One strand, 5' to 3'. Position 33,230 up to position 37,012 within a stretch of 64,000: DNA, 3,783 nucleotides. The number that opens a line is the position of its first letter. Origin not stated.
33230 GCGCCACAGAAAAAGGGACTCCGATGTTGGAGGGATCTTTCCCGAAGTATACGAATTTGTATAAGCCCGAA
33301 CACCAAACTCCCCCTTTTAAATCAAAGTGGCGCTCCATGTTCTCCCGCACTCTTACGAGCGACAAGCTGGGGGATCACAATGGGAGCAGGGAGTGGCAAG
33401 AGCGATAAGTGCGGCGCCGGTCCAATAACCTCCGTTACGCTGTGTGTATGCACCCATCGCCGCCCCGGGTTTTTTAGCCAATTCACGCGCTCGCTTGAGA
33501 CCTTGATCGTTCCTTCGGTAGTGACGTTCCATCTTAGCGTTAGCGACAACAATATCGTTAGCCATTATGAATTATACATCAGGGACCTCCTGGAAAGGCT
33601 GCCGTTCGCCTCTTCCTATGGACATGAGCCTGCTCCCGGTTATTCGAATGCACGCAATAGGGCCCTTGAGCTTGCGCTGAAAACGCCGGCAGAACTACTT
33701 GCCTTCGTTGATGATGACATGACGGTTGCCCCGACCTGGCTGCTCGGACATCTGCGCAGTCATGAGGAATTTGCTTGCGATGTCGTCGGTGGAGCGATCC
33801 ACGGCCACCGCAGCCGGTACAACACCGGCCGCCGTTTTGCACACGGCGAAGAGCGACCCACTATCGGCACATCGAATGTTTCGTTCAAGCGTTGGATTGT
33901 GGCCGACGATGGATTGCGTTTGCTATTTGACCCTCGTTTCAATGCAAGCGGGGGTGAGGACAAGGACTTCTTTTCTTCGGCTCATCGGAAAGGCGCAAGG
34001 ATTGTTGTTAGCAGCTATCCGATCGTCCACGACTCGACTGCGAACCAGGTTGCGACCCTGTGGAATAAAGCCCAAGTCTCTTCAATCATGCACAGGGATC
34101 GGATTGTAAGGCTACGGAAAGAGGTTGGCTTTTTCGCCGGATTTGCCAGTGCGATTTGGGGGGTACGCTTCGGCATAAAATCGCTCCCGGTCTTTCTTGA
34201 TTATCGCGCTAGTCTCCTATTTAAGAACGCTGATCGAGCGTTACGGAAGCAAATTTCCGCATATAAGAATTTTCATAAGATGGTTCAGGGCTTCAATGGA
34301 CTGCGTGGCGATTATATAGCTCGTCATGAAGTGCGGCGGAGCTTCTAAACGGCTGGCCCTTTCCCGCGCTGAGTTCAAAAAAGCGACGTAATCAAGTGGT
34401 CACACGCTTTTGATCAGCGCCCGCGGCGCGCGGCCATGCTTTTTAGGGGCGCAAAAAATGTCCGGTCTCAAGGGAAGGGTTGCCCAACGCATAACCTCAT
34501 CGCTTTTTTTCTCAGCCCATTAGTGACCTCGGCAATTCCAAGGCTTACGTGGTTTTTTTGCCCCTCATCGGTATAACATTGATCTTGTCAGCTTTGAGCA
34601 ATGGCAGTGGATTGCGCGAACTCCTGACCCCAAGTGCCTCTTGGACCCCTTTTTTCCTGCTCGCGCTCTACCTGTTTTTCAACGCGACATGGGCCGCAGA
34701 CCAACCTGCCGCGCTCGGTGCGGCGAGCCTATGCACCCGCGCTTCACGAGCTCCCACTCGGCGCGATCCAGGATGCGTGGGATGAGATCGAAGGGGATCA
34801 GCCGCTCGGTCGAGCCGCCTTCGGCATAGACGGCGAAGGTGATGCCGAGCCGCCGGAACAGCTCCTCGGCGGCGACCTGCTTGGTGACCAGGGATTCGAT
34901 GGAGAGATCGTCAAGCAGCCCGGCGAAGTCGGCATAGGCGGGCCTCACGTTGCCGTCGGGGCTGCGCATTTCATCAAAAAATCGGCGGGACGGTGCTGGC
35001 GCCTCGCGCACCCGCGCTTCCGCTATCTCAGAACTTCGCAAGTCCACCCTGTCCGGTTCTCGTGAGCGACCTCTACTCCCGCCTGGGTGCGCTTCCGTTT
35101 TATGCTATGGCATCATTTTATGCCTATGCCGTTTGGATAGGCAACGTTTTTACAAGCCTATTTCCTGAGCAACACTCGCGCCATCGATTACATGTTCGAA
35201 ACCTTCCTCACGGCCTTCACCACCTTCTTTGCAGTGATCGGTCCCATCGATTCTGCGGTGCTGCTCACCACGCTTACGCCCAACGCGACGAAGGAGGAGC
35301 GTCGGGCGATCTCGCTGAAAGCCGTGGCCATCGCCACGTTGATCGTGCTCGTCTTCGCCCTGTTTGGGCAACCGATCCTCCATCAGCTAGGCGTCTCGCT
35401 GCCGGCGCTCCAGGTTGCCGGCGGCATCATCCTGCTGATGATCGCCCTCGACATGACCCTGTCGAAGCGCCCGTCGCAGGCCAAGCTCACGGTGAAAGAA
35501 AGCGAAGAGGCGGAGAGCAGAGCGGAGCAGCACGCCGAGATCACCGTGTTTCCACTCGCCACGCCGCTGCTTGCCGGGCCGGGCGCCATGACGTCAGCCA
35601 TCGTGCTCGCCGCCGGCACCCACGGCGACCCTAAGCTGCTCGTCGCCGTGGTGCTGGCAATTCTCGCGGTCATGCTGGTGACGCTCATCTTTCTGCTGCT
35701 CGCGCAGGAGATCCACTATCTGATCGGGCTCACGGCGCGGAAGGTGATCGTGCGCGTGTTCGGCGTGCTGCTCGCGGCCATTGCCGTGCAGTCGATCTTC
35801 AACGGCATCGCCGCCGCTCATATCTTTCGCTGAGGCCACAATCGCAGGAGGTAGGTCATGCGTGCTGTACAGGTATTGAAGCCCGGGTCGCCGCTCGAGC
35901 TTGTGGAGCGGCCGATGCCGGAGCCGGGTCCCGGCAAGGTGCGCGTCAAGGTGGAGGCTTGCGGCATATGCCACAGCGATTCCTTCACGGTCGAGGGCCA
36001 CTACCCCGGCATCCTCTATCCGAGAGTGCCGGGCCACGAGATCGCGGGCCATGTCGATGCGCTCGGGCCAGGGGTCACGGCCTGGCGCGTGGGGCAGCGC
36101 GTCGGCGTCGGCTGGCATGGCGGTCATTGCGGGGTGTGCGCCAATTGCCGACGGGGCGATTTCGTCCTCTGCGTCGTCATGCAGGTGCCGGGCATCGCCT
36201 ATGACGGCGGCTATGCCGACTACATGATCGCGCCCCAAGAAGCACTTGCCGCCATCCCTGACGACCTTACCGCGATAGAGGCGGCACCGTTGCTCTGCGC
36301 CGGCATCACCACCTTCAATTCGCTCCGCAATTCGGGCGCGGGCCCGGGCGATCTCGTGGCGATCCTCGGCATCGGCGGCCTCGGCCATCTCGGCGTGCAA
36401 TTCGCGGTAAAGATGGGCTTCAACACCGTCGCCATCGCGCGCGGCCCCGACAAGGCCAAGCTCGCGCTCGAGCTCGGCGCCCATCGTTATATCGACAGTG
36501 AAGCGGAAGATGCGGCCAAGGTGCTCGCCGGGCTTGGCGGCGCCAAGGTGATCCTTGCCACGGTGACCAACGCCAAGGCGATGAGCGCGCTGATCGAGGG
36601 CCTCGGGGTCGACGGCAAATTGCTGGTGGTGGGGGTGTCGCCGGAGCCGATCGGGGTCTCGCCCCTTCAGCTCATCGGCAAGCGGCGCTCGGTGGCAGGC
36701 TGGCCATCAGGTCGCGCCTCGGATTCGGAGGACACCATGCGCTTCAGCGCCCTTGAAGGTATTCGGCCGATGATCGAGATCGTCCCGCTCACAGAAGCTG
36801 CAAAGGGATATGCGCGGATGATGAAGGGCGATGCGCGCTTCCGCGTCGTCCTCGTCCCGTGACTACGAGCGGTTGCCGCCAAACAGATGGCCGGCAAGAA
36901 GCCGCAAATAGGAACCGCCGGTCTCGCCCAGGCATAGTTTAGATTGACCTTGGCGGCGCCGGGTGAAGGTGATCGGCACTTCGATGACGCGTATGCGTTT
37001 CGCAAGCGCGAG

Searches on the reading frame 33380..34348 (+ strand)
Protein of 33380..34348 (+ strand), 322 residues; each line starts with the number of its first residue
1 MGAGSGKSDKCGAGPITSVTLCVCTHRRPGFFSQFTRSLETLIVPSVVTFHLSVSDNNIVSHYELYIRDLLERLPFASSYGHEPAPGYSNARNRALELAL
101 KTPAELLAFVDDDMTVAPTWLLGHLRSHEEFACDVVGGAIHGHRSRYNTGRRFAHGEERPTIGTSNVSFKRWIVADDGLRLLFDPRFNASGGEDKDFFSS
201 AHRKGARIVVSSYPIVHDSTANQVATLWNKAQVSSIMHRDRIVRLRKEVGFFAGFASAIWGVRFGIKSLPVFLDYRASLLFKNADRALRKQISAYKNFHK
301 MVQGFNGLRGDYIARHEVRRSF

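Call 58: search_protein_families(library=pfam, proteins=[window:33380-34348:+], max_evalue=0.001)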
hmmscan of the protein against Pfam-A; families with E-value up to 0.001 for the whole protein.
window:33380-34348:+ (322 aa): 1 family
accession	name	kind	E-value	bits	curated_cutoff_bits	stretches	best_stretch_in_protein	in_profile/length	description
PF00535.33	Glycos_transf_2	-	6.8e-06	26.5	23.3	1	86-153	63-128/168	Glycosyl transferase family 2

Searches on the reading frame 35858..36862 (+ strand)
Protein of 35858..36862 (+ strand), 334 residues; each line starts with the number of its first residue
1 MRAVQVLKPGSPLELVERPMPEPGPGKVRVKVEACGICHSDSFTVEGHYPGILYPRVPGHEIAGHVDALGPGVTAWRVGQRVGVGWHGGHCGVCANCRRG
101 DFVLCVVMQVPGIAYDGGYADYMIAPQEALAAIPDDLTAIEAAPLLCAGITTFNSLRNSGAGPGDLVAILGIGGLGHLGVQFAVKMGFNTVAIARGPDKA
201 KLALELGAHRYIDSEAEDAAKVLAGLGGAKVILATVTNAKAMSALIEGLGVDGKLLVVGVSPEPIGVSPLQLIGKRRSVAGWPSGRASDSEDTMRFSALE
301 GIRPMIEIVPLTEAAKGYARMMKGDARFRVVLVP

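Call 59: search_protein_families(library=pfam, proteins=[window:35858-36862:+], max_evalue=0.001)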
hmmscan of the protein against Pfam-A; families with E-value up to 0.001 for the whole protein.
window:35858-36862:+ (334 aa): 3 families
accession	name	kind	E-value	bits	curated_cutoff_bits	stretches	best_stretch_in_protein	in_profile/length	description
PF08240.17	ADH_N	-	3.8e-29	101.4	23.5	1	24-135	1-104/104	Alcohol dehydrogenase GroES-like domain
PF00107.32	ADH_zinc_N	-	2.2e-20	73.4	31.8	1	174-296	1-126/129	Zinc-binding dehydrogenase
PF13602.12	ADH_zinc_N_2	-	2.7e-05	25.5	27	1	206-332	1-134/134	Zinc-binding dehydrogenase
